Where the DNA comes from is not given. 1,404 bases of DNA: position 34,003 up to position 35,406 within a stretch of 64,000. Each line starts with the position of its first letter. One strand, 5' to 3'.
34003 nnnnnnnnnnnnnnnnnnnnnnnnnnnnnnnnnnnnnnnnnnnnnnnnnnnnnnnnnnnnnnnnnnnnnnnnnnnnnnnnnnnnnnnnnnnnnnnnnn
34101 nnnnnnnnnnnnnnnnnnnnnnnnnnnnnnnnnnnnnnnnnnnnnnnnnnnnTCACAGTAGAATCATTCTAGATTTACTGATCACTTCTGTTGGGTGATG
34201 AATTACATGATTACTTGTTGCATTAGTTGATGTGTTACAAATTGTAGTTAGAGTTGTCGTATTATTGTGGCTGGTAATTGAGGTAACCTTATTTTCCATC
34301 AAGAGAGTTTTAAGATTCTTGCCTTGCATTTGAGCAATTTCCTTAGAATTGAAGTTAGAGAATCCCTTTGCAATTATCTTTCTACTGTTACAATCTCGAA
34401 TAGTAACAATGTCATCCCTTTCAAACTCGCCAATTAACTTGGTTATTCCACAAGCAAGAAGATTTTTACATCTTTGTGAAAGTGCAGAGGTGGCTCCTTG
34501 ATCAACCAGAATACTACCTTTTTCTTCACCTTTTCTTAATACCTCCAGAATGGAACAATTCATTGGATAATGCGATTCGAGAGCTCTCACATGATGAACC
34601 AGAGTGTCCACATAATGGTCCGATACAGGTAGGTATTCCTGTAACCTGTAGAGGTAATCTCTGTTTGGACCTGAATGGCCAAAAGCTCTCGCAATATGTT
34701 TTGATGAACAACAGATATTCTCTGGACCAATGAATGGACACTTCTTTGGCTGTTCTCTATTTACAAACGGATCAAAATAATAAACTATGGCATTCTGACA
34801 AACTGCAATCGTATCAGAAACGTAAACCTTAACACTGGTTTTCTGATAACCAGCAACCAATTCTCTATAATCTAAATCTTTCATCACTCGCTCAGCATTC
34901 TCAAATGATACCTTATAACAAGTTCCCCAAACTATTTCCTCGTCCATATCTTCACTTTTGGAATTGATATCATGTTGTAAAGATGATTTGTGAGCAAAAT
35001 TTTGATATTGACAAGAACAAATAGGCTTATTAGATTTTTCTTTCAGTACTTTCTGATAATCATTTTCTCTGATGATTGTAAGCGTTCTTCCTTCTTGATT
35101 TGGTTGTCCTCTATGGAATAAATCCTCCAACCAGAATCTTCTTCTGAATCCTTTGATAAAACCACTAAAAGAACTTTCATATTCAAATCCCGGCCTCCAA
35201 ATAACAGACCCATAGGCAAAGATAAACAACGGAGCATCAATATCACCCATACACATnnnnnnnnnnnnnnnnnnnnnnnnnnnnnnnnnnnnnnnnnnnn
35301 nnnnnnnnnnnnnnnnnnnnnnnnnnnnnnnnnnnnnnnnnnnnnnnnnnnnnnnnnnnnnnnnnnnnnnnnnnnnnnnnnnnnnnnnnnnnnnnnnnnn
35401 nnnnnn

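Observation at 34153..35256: ChaC-type gamma-glutamylcyclotransferase fused to a ProB-type PUA domain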

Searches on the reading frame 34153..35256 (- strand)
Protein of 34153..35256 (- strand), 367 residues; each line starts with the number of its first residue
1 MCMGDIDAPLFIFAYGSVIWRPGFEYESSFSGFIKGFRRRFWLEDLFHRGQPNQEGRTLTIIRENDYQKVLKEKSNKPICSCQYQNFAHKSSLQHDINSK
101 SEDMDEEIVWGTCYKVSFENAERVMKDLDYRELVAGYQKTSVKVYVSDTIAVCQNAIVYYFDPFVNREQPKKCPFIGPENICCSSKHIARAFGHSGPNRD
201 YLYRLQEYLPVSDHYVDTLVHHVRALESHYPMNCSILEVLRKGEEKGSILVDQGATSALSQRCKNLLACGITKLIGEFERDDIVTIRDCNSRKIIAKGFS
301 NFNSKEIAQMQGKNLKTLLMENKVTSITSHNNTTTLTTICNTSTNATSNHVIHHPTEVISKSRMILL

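Call 4: search_protein_families(library=pfam, proteins=[window:34153-35256:-], max_evalue=1)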
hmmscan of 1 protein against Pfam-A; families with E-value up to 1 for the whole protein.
window:34153-35256:- (367 aa): 4 families
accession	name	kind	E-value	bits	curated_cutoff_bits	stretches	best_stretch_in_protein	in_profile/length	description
PF04752.17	ChaC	-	9.9e-38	130.4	21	1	11-225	2-175/176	ChaC-like protein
PF01472.26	PUA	-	8.6e-14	51.7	24.8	1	247-314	1-66/74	PUA domain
PF13772.11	AIG2_2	-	0.0036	18.2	27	1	109-201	2-62/83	AIG2-like family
PF05599.16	Deltaretro_Tax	-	0.11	13.5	25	1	176-211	40-75/87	Deltaretrovirus Tax protein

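Call 5: search_protein_families(library=ncbifam, proteins=[window:34153-35256:-], max_evalue=1)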
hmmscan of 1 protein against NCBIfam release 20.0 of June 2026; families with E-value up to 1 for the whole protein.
window:34153-35256:- (367 aa): 5 families
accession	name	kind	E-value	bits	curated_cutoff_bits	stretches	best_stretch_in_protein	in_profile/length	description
TIGR01027.1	proB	equivalog_domain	1.5e-15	57.3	186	1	240-319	266-347/363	glutamate 5-kinase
TIGR03684.1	arCOG00985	hypoth_equivalog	3.3e-09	36.7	120.6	1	236-318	62-144/154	arCOG04150 universal archaeal PUA-domain protein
TIGR00451.1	unchar_dom_2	domain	6.8e-07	29.5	27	1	237-318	21-102/107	uncharacterized domain 2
NF011153.0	PRK14560.1-4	equivalog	7.2e-06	26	169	1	236-318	68-150/162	putative RNA-binding protein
NF011154.0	PRK14560.1-6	equivalog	0.00068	19.8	224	1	245-318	75-147/159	putative RNA-binding protein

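Call 6: search_solved_structures(query=window:34153-35256:-, max_evalue=1, show_alignments=3)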
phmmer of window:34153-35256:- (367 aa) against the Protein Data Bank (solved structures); distinct sequences matched with E-value up to 1: 10.
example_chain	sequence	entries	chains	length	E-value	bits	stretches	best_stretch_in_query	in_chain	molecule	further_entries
6ky0_A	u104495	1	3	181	1.9e-16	63.4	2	10-64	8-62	Glutathione-specific gamma-glutamylcyclotransferase 2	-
6k95_A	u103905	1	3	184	4.5e-16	62.1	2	11-64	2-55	Glutathione-specific gamma-glutamylcyclotransferase 2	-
6ky1_A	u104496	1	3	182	5.7e-16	61.8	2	10-64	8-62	Glutathione-specific gamma-glutamylcyclotransferase 2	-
5hwk_A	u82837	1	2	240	8.9e-14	54.6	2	8-145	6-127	Glutathione-specific gamma-glutamylcyclotransferase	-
5hwi_A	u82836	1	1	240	2.9e-13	52.9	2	8-145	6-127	Glutathione-specific gamma-glutamylcyclotransferase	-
2j5t_A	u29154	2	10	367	3.2e-06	29.7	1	246-314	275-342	GLUTAMATE 5-KINASE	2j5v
8zpj_A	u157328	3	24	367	3.2e-06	29.7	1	246-314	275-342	Glutamate 5-kinase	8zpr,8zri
4q1t_A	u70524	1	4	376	0.0022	20.4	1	245-313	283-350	Glutamate 5-kinase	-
2cx0_A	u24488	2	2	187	0.14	14.4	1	245-309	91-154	hypothetical protein APE0525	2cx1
1zs7_A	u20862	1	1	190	0.15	14.4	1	245-309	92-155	hypothetical protein APE0525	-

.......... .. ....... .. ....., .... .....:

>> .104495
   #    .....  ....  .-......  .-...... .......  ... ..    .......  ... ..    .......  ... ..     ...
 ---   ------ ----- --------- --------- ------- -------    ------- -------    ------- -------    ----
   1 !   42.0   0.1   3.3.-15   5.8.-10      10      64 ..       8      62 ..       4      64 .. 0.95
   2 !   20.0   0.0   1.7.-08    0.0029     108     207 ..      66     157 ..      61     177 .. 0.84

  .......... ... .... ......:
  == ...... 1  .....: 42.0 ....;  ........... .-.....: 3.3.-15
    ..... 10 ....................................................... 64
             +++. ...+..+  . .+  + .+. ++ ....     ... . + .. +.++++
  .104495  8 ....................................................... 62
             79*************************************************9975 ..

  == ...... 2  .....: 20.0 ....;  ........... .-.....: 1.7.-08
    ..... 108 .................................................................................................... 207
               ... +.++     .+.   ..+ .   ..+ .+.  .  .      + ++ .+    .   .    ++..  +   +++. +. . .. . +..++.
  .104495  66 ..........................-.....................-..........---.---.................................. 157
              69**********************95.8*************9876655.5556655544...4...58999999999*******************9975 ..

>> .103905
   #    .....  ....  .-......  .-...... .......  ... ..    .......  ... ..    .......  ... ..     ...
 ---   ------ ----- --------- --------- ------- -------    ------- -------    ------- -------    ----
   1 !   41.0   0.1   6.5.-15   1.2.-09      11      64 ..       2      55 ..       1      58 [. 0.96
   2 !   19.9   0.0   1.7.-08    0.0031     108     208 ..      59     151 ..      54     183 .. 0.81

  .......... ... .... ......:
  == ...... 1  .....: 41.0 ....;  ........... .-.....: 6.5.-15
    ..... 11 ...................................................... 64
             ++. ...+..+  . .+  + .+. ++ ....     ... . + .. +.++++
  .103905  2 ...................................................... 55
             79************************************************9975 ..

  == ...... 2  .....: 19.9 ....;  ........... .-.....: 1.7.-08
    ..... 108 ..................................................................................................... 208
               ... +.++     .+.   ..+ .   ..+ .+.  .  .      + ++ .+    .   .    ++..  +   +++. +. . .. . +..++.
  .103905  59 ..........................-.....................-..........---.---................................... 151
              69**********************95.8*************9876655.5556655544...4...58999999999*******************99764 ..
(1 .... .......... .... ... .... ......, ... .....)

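Call 7: find_homologous_proteins(query=window:34153-35256:-)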
Query window:34153-35256:- (367 aa): 8 proteins with E <= 0.001 among 1257 candidates.
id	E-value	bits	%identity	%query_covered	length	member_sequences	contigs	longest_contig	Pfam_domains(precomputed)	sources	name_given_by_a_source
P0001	3.3e-252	854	100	100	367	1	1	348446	PF01472.27,PF04752.18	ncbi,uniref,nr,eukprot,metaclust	ncbi:ChacC and PUA domain-containing protein [Naegleria gruberi]|uniref:glutathione-specific gamma-g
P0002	5.7e-132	458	57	100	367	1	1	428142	PF01472.27,PF04752.18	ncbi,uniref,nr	ncbi:hypothetical protein C9374_009865 [Naegleria lovaniensis]|uniref:glutathione-specific gamma-glu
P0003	1.5e-124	434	55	100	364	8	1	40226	PF01472.27,PF04752.18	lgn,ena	-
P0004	1.7e-118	414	65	81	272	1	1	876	PF01472.27,PF04752.18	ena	-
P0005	1.2e-106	375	56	89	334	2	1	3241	PF01472.27,PF04752.18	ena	-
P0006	1.0e-94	336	48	100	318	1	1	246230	PF01472.27,PF04752.18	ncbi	ncbi:hypothetical protein ABK040_006334 [Willaertia magna]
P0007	3.6e-29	120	32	84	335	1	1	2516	PF01472.27,PF04752.18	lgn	-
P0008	1.6e-23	102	28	84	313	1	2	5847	PF01472.27,PF04752.18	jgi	jgi:cation transport regulator ChaC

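Call 11: find_encoding_contigs(protein=P0008, flank=6000, max_places=4)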
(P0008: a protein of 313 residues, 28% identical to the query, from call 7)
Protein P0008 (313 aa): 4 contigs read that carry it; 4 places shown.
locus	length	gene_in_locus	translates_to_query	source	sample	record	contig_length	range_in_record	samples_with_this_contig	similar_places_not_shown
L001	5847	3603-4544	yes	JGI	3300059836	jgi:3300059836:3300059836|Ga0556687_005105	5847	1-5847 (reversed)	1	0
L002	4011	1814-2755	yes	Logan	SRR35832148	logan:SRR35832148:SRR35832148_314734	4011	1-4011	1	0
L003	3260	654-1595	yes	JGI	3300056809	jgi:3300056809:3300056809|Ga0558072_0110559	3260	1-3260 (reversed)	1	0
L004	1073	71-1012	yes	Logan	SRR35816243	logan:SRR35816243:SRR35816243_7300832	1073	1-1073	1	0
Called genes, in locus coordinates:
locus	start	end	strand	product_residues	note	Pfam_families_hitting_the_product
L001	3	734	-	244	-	?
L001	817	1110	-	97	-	PF00266:Aminotran_5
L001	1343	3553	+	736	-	PF00560:LRR_1 (faint), PF14580:LRR_9 (faint), PF23598:LRR_14, PF12799:LRR_4 (weak), PF13855:LRR_8 (weak), PF00481:PP2C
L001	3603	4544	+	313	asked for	PF04752:ChaC, PF01472:PUA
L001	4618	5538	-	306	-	PF04784:DUF547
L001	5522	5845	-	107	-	?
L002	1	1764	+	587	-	?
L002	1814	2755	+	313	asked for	PF04752:ChaC, PF01472:PUA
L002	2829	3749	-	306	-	PF04784:DUF547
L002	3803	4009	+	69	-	?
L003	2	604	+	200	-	?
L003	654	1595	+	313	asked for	PF04752:ChaC, PF01472:PUA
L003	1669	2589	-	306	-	PF04784:DUF547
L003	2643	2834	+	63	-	PF00025:Arf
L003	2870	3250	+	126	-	PF00025:Arf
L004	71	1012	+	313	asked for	PF04752:ChaC, PF01472:PUA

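Call 12: find_encoding_contigs(protein=P0007, flank=6000, max_places=4)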
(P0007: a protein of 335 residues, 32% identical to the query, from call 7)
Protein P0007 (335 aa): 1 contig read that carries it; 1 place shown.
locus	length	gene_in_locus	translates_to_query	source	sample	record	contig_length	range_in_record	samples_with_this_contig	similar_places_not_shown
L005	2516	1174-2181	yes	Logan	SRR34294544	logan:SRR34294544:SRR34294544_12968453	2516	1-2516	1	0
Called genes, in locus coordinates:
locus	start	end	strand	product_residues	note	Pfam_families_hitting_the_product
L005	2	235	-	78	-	?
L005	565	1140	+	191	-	PF04117:Mpv17_PMP22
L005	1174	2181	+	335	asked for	PF04752:ChaC, PF01472:PUA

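Call 18: search_protein_representatives(alignment_id=A1)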
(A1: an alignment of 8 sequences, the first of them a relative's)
Query: 8 sequences, 336 profile positions. Proteins with E-value up to 0.001 (for the whole library): 7388; up to 1e-10: 2353; up to 1e-30: 61. The best 150 are listed.
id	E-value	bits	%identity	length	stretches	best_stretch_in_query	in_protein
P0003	2.1e-170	582.9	-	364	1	1-336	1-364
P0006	1.3e-149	514.5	-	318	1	1-336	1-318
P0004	2.2e-131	454.6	-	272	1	72-336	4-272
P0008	1.7e-113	395.9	-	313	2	96-336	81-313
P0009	2.5e-83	296.7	-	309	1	3-335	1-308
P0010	4.6e-73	262.9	-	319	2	99-336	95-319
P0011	3.5e-68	246.8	-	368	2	9-225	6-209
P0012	3.0e-65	237.2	-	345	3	99-227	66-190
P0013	8.1e-63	229.2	-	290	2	96-335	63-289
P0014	8.4e-61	222.6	-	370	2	96-336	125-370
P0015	1.2e-55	205.6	-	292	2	95-335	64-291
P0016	2.4e-55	204.7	-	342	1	3-315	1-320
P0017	7.3e-55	203.0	-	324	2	3-220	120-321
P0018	3.0e-53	197.7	-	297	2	96-335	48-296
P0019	1.0e-52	196.0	-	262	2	8-191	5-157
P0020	3.1e-49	184.5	-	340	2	99-325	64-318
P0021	6.5e-47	176.9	-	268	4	10-65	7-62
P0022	4.3e-46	174.2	-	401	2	93-335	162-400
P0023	5.0e-42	160.8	-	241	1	5-218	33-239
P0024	1.4e-41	159.4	-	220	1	104-323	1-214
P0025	4.4e-41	157.7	-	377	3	170-326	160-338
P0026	2.7e-40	155.2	-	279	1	9-244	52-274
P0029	3.6e-36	141.6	-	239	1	7-218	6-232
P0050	7.3e-32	127.4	-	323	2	167-335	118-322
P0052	8.7e-32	127.2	-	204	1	5-220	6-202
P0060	4.6e-31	124.8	-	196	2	1-65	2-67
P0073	5.0e-30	121.4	-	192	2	2-63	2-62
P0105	1.1e-28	117.0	-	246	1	10-214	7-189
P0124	1.2e-27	113.6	-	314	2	7-61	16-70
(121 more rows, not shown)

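Call 20: list_cluster_members(proteins=[P0009, P0010, P0011, P0012, P0013, P0014, P0015, P0016, P0018, P0022])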
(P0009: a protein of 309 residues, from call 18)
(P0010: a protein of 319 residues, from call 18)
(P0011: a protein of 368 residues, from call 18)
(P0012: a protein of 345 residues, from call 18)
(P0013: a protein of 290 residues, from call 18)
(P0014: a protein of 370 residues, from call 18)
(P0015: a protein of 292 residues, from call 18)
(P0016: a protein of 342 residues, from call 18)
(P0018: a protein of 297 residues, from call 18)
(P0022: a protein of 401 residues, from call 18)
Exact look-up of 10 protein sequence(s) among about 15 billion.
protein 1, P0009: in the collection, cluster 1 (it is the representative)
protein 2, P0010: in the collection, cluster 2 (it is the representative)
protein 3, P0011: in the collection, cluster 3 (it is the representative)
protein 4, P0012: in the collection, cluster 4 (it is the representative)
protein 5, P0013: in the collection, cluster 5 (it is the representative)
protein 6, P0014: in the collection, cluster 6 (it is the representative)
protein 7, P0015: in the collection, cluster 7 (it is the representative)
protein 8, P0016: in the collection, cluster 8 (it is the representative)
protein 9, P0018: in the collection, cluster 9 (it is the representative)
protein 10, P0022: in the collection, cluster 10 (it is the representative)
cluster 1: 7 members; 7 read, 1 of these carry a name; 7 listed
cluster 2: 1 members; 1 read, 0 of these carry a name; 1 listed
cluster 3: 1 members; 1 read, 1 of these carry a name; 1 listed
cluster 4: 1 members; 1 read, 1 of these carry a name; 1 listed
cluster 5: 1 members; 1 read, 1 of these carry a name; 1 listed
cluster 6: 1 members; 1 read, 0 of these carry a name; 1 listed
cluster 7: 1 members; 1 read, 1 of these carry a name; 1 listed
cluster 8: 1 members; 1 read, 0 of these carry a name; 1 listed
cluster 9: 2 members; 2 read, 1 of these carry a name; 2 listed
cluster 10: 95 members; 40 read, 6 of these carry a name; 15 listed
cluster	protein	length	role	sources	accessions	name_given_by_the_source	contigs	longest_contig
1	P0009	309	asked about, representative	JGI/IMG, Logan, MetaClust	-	\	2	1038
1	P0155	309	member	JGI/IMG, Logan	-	-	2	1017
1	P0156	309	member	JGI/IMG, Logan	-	-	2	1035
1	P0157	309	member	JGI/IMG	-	-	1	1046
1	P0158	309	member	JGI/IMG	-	-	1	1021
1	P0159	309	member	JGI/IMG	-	-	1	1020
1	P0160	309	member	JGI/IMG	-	-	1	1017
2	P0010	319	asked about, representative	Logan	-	-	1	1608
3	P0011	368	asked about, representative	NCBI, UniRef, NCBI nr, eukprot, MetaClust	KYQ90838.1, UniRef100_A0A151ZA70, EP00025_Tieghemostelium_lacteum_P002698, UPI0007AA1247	PUA domain-containing protein [Tieghemostelium lacteum] | glutathione-specific gamma-glutamylcyclotransferase n=1 Tax=Tieghemostelium lacteum ... | KYQ90838.1 PUA domain-containing protein [Tieghemostelium lacteum]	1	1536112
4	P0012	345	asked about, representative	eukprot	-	TRINITY_DN1602_c3_g1_i2.p1 TRINITY_DN1602_c3_g1~~TRINITY_DN1602_c3_g1_i2.p1 ORF ...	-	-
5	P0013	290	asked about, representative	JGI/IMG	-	cation transport protein ChaC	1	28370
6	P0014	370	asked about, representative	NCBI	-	-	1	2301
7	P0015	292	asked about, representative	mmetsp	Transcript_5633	Transcript_5633/g.21196 ORF Transcript_5633/g.21196 Transcript_5633/m.21196 type:complete ...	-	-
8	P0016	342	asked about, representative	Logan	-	-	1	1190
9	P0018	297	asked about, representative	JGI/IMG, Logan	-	predicted RNA-binding protein (TIGR00451 family)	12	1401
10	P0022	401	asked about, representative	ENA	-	-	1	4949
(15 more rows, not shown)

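Call 22: find_homologous_proteins(query=A2, max_evalue=1e-20)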
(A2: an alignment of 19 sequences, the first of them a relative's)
Query A2 (19 sequences) (367 aa, profile of the alignment): 32 proteins with E <= 1e-20 among 4676 candidates.
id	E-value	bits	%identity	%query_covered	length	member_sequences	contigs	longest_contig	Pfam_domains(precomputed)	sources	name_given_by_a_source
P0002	1.1e-111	391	57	100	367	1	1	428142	PF01472.27,PF04752.18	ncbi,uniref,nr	ncbi:hypothetical protein C9374_009865 [Naegleria lovaniensis]|uniref:glutathione-specific gamma-glu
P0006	5.0e-109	382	48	100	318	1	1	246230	PF01472.27,PF04752.18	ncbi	ncbi:hypothetical protein ABK040_006334 [Willaertia magna]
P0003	3.8e-107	376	55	100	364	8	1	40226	PF01472.27,PF04752.18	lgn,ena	-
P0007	1.1e-105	371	32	84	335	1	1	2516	PF01472.27,PF04752.18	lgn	-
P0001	3.2e-103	363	100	100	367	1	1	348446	PF01472.27,PF04752.18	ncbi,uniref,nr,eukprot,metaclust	ncbi:ChacC and PUA domain-containing protein [Naegleria gruberi]|uniref:glutathione-specific gamma-g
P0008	2.4e-102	361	28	84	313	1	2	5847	PF01472.27,PF04752.18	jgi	jgi:cation transport regulator ChaC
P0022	8.7e-89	316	26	74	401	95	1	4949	PF01472.27,PF04752.18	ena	-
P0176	1.1e-81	293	29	74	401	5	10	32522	PF01472.27,PF04752.18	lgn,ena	-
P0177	7.5e-81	290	28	83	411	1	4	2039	PF01472.27,PF04752.18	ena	-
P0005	1.1e-76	276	56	89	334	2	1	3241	PF01472.27,PF04752.18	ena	-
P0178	4.6e-73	264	28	75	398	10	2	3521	PF01472.27,PF04752.18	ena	-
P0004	2.5e-70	255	65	81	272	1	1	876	PF01472.27,PF04752.18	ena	-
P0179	2.8e-54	203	31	59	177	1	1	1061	PF06094.18,PF04752.18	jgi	jgi:glutathione-specific gamma-glutamylcyclotransferase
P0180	4.2e-53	199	26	54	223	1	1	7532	PF04752.18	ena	-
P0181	3.3e-50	189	27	59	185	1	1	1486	PF04752.18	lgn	-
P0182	2.5e-47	180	32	60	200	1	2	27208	PF04752.18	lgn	-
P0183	1.2e-46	178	26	60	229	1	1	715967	PF04752.18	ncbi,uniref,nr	ncbi:hypothetical protein LSCM1_02959 [Leishmania martiniquensis]|uniref:glutathione-specific gamma-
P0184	3.5e-43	166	31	60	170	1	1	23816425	PF04752.18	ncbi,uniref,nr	ncbi:gamma-glutamylcyclotransferase 2-3-like isoform X2 [Chenopodium quinoa]|uniref:gamma-glutamylcy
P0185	7.3e-43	165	27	61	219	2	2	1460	PF04752.18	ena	-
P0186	3.6e-34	137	29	60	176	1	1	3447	PF04752.18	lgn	-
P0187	3.8e-33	133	27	53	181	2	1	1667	PF04752.18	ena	-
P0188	2.2e-30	124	40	15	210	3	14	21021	PF06094.18,PF04752.18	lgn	-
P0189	3.7e-28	117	26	60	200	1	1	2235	PF04752.18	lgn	-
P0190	9.6e-28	116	26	59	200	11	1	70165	PF04752.18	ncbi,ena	-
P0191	8.6e-27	112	25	53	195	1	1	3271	PF06094.18,PF04752.18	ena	-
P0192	2.7e-26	111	26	54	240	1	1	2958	PF04752.18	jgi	jgi:cation transport protein ChaC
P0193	3.0e-26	111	25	53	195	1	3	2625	PF06094.18,PF04752.18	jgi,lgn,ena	-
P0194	1.7e-25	108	26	54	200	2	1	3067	PF04752.18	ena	-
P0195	1.8e-25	108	26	59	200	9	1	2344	PF04752.18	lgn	-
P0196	1.6e-24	105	24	54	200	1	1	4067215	PF04752.18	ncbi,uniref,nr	ncbi:gamma-glutamylcyclotransferase [Sneathiella marina]|uniref:glutathione-specific gamma-glutamylc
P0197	5.9e-22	97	34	14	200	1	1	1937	PF04752.18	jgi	jgi:cation transport protein ChaC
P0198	7.1e-22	96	39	15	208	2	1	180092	PF04752.18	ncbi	-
